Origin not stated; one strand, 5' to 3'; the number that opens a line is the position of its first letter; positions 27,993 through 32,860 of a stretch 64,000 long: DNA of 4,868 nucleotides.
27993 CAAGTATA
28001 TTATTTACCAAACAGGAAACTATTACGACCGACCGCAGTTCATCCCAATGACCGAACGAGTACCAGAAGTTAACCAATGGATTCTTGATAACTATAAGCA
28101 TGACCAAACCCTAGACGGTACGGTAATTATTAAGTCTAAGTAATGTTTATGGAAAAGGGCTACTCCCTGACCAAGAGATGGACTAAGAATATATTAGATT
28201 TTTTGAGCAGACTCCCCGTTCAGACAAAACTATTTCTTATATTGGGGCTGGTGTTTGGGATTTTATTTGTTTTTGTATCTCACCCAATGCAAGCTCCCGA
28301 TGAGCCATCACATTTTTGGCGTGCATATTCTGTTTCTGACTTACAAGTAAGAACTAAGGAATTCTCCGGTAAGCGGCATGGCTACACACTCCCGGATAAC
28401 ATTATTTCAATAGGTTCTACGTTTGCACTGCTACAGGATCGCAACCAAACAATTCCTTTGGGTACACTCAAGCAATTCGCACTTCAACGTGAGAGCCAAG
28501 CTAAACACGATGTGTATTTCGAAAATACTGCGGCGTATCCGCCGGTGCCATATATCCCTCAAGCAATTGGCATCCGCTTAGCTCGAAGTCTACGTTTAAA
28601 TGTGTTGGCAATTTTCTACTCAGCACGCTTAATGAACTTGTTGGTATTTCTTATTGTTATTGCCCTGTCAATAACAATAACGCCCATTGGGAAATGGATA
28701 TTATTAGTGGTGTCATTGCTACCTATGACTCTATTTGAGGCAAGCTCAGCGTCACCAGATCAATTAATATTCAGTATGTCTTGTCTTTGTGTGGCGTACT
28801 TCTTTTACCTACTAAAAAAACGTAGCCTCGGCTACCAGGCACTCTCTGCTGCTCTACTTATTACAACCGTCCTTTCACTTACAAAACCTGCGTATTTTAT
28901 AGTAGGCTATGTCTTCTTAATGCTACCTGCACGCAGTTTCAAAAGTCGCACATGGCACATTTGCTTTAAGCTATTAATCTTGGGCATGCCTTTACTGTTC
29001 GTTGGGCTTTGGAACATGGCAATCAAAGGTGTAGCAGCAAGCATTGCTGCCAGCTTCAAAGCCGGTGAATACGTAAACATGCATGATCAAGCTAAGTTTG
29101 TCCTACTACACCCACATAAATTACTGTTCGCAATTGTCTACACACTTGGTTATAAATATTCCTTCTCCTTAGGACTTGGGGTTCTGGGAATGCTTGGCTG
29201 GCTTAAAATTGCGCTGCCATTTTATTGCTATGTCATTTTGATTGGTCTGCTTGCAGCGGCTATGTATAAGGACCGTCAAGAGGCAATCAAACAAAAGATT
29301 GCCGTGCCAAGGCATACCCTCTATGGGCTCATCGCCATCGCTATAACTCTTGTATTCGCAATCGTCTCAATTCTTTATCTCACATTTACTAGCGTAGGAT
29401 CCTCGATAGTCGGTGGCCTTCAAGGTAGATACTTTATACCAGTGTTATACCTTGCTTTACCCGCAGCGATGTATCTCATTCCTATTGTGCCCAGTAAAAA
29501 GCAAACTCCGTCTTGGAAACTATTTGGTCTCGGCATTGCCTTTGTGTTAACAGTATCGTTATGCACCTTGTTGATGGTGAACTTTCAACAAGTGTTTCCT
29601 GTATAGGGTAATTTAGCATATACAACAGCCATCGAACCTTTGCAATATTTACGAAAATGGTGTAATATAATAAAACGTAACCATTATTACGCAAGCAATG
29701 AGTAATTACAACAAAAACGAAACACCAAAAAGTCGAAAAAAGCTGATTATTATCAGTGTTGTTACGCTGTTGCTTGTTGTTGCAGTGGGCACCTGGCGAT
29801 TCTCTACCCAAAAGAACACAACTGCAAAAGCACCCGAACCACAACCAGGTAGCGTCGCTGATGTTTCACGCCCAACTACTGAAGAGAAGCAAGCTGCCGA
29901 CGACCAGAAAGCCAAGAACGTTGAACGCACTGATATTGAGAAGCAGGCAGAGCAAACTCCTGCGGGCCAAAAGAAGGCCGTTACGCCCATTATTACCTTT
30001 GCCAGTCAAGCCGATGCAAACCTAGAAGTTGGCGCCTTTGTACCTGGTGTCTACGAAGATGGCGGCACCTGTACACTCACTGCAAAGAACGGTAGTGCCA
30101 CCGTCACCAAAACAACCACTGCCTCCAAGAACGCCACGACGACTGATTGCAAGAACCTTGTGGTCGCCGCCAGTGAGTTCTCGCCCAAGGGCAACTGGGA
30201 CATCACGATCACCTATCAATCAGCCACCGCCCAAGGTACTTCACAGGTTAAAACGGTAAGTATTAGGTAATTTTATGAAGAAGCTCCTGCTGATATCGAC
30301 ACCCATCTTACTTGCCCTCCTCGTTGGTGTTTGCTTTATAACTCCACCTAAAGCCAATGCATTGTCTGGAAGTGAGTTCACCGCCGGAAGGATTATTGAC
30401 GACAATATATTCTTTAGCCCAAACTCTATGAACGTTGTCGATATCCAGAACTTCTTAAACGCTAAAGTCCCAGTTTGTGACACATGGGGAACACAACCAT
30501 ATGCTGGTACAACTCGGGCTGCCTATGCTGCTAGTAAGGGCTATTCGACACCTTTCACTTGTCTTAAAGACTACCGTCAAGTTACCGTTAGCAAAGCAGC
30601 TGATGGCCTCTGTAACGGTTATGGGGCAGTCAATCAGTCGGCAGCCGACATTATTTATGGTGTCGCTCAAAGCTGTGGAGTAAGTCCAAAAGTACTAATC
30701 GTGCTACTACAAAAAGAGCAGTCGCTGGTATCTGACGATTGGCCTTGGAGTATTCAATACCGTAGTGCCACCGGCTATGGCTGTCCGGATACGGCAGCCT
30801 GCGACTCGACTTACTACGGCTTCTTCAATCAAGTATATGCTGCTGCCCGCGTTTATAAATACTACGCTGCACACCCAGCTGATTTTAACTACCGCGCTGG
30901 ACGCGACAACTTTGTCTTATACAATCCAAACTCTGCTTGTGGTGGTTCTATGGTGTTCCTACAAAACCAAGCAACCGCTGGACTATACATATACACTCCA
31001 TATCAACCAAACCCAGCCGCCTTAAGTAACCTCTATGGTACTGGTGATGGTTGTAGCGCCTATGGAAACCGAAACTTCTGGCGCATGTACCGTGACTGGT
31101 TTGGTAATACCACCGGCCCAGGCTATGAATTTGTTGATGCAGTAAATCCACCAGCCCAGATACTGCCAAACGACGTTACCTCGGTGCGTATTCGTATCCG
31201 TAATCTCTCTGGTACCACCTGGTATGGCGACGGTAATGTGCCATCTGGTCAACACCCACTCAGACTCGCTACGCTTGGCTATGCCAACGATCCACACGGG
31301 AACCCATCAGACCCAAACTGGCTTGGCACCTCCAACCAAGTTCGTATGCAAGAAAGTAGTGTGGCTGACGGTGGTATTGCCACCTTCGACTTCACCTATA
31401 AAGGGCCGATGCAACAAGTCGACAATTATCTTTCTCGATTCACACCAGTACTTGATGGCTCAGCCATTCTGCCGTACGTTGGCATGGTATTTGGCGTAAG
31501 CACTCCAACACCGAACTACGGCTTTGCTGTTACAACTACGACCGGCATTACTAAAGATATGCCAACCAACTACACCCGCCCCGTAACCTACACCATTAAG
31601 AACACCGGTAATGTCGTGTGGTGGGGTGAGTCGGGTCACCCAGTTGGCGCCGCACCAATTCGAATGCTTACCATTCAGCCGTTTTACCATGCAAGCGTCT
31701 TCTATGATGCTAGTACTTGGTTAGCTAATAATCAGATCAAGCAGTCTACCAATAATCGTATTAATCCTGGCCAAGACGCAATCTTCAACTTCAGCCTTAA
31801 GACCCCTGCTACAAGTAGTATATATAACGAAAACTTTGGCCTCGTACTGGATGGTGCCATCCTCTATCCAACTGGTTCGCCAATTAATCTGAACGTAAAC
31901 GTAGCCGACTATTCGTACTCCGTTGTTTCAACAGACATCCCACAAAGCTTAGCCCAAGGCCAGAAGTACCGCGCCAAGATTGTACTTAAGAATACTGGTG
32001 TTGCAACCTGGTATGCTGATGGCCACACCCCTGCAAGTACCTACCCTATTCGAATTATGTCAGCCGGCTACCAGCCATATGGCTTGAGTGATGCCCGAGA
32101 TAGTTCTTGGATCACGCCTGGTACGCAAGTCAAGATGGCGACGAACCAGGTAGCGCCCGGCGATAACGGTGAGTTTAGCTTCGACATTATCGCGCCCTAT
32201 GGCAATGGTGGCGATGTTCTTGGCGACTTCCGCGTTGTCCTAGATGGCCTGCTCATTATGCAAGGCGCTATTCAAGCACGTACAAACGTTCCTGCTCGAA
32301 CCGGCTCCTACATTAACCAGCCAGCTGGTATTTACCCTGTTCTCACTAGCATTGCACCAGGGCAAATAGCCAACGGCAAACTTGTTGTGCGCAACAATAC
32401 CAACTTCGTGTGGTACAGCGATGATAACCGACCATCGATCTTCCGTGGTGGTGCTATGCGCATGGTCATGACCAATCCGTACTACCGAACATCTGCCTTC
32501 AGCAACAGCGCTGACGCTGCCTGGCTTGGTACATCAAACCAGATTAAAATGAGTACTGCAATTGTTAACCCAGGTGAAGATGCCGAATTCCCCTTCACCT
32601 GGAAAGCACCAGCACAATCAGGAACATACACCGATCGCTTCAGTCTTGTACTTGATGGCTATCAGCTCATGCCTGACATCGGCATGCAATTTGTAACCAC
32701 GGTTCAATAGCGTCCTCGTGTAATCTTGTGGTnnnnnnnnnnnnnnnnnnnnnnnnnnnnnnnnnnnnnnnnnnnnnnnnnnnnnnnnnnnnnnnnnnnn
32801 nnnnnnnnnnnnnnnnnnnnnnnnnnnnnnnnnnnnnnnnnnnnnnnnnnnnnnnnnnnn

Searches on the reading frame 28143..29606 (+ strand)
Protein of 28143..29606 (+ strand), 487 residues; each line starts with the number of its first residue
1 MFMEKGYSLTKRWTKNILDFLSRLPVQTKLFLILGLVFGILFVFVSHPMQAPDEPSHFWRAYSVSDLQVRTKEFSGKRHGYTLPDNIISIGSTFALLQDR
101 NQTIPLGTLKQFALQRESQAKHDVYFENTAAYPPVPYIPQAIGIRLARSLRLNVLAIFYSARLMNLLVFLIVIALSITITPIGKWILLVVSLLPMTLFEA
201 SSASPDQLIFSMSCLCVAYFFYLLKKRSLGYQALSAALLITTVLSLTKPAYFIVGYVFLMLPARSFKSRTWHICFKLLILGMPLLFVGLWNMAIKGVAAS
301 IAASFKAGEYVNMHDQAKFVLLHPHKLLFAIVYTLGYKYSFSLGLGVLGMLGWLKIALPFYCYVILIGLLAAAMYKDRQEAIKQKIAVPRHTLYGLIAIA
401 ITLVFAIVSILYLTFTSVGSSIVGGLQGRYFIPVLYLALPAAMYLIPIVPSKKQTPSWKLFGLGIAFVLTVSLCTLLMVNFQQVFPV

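Call 47: search_protein_families(library=pfam, proteins=[window:28143-29606:+], max_evalue=0.0001)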
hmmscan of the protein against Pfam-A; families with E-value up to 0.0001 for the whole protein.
window:28143-29606:+ (487 aa): 1 family
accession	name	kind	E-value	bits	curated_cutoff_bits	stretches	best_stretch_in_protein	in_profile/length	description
PF09913.15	DUF2142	-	6.1e-56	190.3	30.1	1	36-437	1-394/395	Predicted membrane protein (DUF2142)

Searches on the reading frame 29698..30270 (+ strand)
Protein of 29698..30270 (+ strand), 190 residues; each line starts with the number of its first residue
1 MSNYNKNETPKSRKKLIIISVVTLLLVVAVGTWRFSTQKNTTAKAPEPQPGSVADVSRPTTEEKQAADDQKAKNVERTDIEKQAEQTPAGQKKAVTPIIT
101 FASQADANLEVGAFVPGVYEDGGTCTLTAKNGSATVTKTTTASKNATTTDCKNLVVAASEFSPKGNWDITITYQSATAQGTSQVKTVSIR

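Call 61: search_protein_families(library=pfam, proteins=[window:29698-30270:+], max_evalue=0.001)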
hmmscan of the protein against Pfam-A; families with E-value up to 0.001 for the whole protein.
window:29698-30270:+ (190 aa): 0 families

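Call 84: search_protein_families(library=ncbifam, proteins=[window:29698-30267:+], max_evalue=0.001)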
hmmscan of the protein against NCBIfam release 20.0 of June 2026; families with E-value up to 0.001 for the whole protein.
window:29698-30267:+ (190 aa): 2 families
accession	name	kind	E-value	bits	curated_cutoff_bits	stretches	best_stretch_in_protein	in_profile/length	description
NF004285.1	PRK05696.1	equivalog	2.1e-05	24.3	179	1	5-58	9-54/171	flagellar basal body-associated protein FliL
NF033900.0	T4SS_IcmE_DotG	equivalog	9.6e-05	20.6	750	1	12-153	4-138/1008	type IVB secretion system protein DotG/IcmE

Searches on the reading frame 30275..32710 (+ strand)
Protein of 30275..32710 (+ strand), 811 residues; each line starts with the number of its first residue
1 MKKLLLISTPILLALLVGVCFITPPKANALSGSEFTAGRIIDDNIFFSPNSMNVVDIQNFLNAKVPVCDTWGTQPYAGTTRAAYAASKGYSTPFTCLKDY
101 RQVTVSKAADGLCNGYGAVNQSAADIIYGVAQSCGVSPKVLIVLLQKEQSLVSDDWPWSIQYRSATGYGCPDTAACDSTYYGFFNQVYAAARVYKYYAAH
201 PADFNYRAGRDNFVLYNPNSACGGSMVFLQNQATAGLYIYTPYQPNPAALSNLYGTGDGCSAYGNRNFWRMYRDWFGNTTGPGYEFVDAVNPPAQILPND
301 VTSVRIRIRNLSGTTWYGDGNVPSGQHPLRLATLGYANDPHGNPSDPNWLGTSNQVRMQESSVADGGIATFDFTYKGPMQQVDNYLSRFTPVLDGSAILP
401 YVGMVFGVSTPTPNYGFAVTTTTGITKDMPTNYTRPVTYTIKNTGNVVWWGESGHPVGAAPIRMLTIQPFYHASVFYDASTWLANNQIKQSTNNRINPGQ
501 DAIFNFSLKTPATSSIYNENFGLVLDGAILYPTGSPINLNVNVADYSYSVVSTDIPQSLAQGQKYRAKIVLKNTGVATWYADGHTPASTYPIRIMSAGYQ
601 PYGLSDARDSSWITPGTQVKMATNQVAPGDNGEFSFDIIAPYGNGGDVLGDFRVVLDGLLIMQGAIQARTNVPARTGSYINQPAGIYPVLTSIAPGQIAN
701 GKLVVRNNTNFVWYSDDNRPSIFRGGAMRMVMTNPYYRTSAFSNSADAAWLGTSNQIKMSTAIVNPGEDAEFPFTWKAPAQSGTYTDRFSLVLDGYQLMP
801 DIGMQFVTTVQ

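Call 47: search_protein_families(library=pfam, proteins=[window:30275-32710:+], max_evalue=0.0001)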
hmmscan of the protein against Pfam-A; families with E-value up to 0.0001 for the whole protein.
window:30275-32710:+ (811 aa): 1 family
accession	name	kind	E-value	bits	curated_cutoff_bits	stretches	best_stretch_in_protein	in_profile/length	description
PF16158.11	N_BRCA1_IG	-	2.3e-12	47.9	28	0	693-793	8-92/108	Ig-like domain from next to BRCA1 gene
